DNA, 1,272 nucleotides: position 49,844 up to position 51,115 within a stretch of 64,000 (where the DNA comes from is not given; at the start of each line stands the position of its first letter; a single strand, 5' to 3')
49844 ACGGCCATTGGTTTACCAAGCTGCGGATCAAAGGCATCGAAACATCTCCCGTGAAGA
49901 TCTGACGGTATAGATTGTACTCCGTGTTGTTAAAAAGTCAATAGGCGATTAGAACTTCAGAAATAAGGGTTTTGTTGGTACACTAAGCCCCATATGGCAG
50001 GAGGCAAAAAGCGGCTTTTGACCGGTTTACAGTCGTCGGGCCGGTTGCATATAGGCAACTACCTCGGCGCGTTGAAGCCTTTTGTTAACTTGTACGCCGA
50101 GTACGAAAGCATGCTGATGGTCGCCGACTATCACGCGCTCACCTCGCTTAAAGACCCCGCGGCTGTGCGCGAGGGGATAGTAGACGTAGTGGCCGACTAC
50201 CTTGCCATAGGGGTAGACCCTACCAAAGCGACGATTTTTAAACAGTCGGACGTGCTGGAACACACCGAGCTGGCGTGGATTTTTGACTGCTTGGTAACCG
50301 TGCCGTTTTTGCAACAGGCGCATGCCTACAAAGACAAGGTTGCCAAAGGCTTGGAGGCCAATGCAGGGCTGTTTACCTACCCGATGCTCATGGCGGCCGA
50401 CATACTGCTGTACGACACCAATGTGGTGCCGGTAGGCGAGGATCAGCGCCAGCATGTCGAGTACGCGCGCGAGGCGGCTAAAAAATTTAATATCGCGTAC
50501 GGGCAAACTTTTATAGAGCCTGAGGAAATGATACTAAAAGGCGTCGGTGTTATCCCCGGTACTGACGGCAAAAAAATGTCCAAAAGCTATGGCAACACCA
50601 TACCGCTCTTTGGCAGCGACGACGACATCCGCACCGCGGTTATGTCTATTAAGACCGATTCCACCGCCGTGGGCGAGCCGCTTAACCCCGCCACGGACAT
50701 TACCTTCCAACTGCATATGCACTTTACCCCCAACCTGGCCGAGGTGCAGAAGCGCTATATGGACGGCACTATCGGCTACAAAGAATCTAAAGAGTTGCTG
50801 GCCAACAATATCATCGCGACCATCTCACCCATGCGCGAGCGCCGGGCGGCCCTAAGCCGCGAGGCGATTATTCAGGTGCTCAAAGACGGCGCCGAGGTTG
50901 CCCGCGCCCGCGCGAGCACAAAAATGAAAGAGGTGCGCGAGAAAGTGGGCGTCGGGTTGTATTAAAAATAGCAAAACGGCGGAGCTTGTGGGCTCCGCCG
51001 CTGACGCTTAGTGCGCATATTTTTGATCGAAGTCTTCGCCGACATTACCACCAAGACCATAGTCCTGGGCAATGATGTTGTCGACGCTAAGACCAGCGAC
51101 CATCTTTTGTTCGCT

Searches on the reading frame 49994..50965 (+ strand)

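Call 107: search_protein_families(library=pfam, proteins=[window:49994-50965:+], max_evalue=0.001)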
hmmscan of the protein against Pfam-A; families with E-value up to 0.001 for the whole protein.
window:49994-50965:+ (323 aa): 1 family
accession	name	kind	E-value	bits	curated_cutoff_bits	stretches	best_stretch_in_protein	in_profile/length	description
PF00579.31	tRNA-synt_1b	-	4.7e-58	197.2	21.1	1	5-275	5-289/292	tRNA synthetases class I (W and Y)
